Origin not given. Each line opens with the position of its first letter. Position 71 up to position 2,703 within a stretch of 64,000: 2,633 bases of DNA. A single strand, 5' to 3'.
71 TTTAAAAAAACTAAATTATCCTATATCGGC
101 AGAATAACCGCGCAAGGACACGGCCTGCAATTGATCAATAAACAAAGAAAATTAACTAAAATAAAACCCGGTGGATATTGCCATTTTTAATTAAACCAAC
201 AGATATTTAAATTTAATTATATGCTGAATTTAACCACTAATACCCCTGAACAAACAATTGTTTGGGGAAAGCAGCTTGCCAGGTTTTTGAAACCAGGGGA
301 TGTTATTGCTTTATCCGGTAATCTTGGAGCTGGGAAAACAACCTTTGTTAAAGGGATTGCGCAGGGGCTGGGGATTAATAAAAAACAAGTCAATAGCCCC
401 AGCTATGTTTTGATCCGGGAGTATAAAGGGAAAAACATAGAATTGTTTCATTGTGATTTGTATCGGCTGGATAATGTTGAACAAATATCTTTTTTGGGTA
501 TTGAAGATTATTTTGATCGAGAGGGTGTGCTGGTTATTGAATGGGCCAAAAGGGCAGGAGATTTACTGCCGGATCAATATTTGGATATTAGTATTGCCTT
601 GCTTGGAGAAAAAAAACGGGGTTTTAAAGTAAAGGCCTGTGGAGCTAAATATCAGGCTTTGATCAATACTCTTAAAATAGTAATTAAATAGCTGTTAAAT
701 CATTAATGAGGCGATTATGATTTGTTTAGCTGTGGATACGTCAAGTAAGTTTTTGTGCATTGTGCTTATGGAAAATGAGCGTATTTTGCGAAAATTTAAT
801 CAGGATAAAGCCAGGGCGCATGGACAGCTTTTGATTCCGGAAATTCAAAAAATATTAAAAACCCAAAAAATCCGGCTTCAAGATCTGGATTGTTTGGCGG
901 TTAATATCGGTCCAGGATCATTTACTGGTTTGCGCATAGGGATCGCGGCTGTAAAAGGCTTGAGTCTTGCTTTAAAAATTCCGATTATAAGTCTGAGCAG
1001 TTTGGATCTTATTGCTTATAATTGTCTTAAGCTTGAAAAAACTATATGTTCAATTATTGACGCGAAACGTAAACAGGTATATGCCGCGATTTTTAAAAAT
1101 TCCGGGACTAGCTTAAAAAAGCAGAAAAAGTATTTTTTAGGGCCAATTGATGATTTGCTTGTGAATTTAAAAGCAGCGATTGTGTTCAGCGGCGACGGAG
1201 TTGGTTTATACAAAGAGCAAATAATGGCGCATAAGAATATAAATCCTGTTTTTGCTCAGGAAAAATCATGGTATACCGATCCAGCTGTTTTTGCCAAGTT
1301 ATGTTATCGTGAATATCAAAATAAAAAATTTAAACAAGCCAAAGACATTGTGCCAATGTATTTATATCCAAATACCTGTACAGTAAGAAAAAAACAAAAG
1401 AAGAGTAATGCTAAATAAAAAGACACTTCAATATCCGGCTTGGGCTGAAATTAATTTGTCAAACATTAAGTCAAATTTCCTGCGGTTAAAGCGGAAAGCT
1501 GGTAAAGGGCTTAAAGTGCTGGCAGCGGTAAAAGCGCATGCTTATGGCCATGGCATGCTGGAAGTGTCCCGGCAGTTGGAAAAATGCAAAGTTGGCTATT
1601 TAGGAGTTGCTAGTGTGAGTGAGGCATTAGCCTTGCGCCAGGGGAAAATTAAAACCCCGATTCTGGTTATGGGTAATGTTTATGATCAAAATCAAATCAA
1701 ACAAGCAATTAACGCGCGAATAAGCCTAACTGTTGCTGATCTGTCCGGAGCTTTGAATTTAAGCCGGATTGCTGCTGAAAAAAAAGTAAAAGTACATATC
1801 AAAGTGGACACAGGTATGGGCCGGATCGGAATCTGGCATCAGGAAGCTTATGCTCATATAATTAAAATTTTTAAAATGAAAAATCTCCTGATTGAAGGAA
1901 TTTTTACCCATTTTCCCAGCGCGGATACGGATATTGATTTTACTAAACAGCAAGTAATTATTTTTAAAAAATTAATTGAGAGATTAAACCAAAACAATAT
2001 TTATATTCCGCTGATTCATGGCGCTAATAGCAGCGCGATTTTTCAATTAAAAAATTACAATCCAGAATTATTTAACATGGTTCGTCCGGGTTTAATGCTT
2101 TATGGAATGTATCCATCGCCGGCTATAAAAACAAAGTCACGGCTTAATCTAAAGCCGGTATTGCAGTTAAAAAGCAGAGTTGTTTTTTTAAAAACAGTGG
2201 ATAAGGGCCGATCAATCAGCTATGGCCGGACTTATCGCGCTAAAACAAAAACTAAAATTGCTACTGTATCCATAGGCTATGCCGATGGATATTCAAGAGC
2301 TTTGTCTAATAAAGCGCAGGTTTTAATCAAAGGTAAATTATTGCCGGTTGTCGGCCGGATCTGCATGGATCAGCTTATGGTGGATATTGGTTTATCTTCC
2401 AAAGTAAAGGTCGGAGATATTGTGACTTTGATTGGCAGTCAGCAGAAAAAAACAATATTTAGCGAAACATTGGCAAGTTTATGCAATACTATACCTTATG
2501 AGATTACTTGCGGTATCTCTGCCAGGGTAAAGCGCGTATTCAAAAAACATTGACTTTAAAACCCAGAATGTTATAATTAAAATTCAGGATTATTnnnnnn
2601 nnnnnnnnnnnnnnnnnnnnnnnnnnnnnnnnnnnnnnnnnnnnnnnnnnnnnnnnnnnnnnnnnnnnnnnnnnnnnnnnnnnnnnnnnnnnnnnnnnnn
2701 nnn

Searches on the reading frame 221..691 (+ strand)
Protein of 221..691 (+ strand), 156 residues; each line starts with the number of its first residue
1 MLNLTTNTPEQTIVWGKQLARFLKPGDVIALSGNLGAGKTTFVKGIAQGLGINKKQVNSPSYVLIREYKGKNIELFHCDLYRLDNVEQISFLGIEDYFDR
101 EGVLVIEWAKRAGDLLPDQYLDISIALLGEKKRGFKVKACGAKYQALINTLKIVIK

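Call 15: search_protein_families(library=pfam, proteins=[window:221-691:+], max_evalue=0.0001)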
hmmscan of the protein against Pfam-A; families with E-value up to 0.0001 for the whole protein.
window:221-691:+ (156 aa): 1 family
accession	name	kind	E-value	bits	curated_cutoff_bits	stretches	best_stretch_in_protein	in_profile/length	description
PF02367.23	TsaE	-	1e-39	135.8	26.6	1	7-130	2-123/128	Threonylcarbamoyl adenosine biosynthesis protein TsaE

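Call 57: find_encoding_contigs(protein=window:221-691:+, flank=10000, max_places=1)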
Protein window:221-691:+ (156 aa): 1 contig read that carries it; 1 place shown.
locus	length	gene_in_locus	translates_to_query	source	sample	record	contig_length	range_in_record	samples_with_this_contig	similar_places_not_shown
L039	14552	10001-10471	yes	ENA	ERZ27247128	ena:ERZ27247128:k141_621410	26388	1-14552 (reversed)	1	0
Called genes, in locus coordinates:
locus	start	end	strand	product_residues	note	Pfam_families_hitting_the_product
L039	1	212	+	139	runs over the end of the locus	PF08753:NikR_C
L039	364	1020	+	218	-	PF02223:Thymidylate_kin, PF13521:AAA_28 (weak)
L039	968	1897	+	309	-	PF13177:DNA_pol3_delta2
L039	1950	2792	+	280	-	PF04468:PSP1, PF28472:PSP1_3rd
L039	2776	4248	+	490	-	PF00133:tRNA-synt_1, PF01921:tRNA-synt_1f (faint), PF09334:tRNA-synt_1g, PF00133:tRNA-synt_1, PF01406:tRNA-synt_1e (weak), PF08264:Anticodon_1 (weak)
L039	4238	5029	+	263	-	PF01026:TatD_DNase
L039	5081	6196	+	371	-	PF04015:DUF362, PF00037:Fer4 (faint), PF12797:Fer4_2 (faint), PF13237:Fer4_10 (weak)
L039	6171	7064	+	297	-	PF00072:Response_reg, PF00990:GGDEF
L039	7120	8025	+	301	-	PF00072:Response_reg, PF00990:GGDEF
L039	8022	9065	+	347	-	PF01008:IF-2B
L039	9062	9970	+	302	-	PF00586:AIRS, PF02769:AIRS_C (weak)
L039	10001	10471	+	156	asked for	PF02367:TsaE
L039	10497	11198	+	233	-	PF00814:TsaD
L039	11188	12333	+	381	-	PF01168:Ala_racemase_N, PF00842:Ala_racemase_C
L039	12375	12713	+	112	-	-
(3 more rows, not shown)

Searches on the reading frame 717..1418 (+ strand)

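Call 15: search_protein_families(library=pfam, proteins=[window:717-1418:+], max_evalue=0.0001)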
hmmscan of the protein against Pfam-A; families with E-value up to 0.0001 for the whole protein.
window:717-1418:+ (233 aa): 1 family
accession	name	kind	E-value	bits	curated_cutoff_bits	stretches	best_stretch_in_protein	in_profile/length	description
PF00814.31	TsaD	-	5.4e-27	95.6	24.8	1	32-168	26-190/264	tRNA N6-adenosine threonylcarbamoyltransferase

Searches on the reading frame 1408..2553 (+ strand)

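Call 15: search_protein_families(library=pfam, proteins=[window:1408-2553:+], max_evalue=0.0001)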
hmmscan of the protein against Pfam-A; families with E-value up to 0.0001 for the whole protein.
window:1408-2553:+ (381 aa): 2 families
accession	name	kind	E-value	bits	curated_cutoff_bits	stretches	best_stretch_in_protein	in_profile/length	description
PF01168.26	Ala_racemase_N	-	3e-62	210.7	24.1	1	15-236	1-220/220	Alanine racemase, N-terminal domain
PF00842.27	Ala_racemase_C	-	4.1e-49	165.8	25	1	251-377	1-126/127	Alanine racemase, C-terminal domain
